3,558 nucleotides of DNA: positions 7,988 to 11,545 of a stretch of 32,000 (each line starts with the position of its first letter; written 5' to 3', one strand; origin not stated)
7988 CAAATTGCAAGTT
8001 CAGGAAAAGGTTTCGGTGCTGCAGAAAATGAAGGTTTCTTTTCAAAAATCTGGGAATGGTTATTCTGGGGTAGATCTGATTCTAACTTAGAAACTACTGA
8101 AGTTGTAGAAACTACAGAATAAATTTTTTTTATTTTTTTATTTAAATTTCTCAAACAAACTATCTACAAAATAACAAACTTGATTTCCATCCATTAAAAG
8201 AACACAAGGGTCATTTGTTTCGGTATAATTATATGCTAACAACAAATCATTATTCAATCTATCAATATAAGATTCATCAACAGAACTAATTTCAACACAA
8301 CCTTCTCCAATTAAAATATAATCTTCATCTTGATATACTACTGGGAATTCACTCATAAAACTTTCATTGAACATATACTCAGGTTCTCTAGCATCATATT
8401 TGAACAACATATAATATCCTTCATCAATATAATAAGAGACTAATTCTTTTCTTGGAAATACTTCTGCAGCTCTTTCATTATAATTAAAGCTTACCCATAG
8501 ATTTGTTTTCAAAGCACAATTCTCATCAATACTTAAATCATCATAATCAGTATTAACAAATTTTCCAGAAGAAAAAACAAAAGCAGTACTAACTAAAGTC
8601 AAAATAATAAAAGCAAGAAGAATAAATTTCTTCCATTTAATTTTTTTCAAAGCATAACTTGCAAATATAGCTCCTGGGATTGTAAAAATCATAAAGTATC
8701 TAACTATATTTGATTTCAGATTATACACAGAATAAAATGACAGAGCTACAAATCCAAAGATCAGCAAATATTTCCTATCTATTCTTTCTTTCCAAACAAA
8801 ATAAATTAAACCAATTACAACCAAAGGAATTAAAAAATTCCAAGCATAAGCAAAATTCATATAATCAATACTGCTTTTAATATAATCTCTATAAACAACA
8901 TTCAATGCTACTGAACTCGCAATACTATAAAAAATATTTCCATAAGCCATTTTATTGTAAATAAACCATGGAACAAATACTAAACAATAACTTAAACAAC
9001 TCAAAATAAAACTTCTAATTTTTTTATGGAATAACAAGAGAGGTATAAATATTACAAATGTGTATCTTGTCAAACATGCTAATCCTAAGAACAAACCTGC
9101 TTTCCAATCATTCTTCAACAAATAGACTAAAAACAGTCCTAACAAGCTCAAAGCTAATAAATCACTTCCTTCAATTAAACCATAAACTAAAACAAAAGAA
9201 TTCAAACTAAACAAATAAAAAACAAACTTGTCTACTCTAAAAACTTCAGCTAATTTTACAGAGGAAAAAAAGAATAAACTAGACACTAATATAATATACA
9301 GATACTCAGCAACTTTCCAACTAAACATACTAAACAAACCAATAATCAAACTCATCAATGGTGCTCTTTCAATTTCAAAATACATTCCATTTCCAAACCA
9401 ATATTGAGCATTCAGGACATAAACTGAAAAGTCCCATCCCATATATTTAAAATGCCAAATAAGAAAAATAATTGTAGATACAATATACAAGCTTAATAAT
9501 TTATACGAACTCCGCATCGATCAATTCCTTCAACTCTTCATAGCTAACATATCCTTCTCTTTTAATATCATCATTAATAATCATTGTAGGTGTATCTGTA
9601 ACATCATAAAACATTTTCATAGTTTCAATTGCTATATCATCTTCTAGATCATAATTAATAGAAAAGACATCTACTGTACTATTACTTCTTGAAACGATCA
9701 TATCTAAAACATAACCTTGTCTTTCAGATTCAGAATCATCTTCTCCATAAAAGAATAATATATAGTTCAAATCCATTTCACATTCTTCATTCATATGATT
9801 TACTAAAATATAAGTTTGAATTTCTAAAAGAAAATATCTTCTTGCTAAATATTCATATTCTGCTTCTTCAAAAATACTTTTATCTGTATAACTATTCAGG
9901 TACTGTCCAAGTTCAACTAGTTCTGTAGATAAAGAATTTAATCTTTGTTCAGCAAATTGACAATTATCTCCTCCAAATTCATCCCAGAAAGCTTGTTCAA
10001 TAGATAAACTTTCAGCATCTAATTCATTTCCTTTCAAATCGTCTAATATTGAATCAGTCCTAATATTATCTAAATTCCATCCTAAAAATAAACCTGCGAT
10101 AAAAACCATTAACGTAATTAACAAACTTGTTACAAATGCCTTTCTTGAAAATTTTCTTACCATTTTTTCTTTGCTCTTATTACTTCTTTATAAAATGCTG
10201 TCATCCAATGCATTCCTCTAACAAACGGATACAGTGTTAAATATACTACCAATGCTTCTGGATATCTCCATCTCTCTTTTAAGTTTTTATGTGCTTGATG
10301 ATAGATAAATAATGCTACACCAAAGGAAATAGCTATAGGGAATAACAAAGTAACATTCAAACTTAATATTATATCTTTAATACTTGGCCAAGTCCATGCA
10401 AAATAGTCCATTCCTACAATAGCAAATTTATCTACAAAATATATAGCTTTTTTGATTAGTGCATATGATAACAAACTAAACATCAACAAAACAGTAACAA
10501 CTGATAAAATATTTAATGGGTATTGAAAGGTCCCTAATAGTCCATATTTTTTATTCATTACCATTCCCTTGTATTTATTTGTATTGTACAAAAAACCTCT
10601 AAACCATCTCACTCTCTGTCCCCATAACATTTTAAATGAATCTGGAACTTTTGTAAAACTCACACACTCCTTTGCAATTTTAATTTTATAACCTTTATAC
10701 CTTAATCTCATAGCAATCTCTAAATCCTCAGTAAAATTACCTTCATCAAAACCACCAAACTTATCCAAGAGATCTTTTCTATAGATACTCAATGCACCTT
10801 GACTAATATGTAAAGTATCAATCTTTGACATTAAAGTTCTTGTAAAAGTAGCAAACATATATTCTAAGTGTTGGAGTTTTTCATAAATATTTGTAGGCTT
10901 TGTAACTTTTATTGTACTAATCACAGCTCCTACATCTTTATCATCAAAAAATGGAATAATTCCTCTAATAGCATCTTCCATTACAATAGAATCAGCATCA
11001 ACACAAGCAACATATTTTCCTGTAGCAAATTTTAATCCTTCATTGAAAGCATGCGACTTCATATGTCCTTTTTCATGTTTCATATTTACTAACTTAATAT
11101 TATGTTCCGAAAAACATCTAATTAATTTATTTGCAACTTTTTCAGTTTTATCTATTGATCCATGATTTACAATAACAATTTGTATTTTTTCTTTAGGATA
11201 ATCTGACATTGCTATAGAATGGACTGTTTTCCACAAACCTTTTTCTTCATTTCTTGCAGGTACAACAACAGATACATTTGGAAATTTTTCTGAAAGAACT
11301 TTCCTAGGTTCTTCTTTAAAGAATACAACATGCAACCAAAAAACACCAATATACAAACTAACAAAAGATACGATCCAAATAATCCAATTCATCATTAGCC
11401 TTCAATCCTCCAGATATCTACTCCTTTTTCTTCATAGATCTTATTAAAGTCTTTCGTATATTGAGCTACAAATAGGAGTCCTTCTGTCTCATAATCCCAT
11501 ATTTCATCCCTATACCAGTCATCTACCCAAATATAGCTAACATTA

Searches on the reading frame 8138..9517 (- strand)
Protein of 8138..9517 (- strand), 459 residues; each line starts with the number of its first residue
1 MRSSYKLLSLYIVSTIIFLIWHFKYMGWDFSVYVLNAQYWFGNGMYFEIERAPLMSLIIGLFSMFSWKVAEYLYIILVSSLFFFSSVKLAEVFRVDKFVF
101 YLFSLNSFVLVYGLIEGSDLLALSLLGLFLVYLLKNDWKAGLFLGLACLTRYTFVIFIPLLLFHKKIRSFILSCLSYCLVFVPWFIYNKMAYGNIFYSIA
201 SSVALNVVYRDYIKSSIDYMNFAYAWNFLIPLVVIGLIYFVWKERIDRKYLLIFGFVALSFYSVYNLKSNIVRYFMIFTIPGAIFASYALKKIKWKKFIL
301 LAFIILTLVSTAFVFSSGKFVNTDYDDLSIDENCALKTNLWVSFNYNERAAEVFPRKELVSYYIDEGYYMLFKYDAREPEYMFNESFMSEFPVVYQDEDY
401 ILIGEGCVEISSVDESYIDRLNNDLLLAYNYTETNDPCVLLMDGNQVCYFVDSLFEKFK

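Call 6: search_protein_families(library=pfam, proteins=[window:8138-9517:-], max_evalue=0.001)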
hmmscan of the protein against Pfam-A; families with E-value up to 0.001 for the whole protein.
window:8138-9517:- (459 aa): 2 families
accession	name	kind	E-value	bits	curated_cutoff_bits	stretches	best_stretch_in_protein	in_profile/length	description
PF09594.16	GT87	-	0.00043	20.5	25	1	53-242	5-198/237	Glycosyltransferase family 87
PF14897.12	EpsG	-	0.00053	19.7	30.1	1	10-316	4-313/326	EpsG family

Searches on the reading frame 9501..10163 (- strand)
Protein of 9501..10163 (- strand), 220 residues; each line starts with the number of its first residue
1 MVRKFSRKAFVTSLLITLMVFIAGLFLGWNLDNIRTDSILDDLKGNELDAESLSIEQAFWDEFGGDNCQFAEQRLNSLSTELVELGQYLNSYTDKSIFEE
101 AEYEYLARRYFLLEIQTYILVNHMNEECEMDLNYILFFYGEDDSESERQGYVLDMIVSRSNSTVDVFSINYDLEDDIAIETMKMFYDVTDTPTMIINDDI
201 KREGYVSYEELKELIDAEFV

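Call 6: search_protein_families(library=pfam, proteins=[window:9501-10163:-], max_evalue=0.001)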
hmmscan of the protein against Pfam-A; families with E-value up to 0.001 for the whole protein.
window:9501-10163:- (220 aa): 1 family
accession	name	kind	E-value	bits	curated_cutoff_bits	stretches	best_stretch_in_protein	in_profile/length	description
PF13192.12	Thioredoxin_3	-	0.00028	21.3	24.8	1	169-215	29-75/76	Thioredoxin domain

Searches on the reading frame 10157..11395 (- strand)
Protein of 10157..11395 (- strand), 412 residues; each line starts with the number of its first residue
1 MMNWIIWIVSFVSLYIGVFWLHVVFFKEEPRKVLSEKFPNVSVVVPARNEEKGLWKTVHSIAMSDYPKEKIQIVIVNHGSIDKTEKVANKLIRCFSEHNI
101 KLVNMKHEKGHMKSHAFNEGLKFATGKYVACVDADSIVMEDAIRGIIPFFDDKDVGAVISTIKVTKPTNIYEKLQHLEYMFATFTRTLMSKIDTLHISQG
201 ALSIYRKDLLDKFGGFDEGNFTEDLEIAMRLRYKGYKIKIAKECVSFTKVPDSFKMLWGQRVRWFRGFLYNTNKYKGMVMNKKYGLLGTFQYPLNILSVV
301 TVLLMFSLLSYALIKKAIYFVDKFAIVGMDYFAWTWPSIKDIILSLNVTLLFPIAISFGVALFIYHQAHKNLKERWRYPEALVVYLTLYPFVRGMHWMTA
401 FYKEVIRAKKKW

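Call 6: search_protein_families(library=pfam, proteins=[window:10157-11395:-], max_evalue=0.001)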
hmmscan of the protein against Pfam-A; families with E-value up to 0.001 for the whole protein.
window:10157-11395:- (412 aa): 6 families
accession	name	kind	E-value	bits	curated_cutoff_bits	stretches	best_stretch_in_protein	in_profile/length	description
PF13641.12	Glyco_tranf_2_3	-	2.3e-31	110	27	1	39-267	1-230/230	Glycosyltransferase like family 2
PF00535.33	Glycos_transf_2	-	1.8e-28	100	23.3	1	42-212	1-166/168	Glycosyl transferase family 2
PF13632.12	Glyco_trans_2_3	-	2.6e-20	73.5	27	1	128-314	1-182/198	Glycosyl transferase family group 2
PF13506.12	Glyco_transf_21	-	2.6e-15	56.7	21.7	1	112-265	17-173/174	Glycosyl transferase family 21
PF10111.15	Glyco_tranf_2_2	-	8.1e-13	48.9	27.3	1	42-266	1-233/276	Glycosyltransferase like family 2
PF03142.21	Chitin_synth_2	-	5.4e-06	25.8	27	0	232-320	338-419/527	Chitin synthase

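Call 55: search_solved_structures(query=window:10157-11392:-, max_evalue=0.00001)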
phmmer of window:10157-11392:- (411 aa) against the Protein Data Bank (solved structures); distinct sequences matched with E-value up to 0.00001: 14.
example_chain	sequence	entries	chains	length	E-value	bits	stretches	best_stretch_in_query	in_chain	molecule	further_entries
6yv7_A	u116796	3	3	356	5.1e-20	75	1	37-257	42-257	Glycosyl transferase, family 2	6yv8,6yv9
6yv7_B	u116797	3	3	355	5.2e-20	75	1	37-257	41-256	Glycosyl transferase, family 2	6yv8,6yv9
6p61_A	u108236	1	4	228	1.1e-12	50.9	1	35-145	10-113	Glycosyltransferase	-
7lby_A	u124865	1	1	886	2.9e-11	46.2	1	31-268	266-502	Cellulose synthase catalytic subunit [UDP-forming]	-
9b8v_E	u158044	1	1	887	2.9e-11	46.2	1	31-268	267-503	Cellulose synthase catalytic subunit [UDP-forming]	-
9fmv_A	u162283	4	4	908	3e-11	46.1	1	31-268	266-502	Cellulose synthase catalytic subunit [UDP-forming]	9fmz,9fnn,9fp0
5tze_C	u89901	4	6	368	2.1e-09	40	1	40-158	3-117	Glycosyl transferase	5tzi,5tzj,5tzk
5tz8_A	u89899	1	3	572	4.4e-09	39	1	40-158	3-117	Glycosyl transferase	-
5ej1_A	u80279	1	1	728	1.6e-07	33.8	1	27-270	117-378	Putative cellulose synthase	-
4hg6_A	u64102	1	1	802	2.1e-07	33.5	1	27-270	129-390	Cellulose Synthase Subunit A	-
4p00_A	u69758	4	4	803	2.1e-07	33.5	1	27-270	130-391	Cellulose Synthase A subunit | Cellulose Synthase subunit A | Putative cellulose synthase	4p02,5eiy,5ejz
9jma_A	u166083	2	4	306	5e-07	32.2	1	40-151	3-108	GalNAc(5)-diNAcBac-PP-undecaprenol beta-1,3-glucosyltransferase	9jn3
5hea_A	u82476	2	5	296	9.6e-07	31.3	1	40-143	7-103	Putative glycosyltransferase (GalT1)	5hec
3bcv_A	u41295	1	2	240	1.9e-06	30.3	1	37-142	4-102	Putative glycosyltransferase protein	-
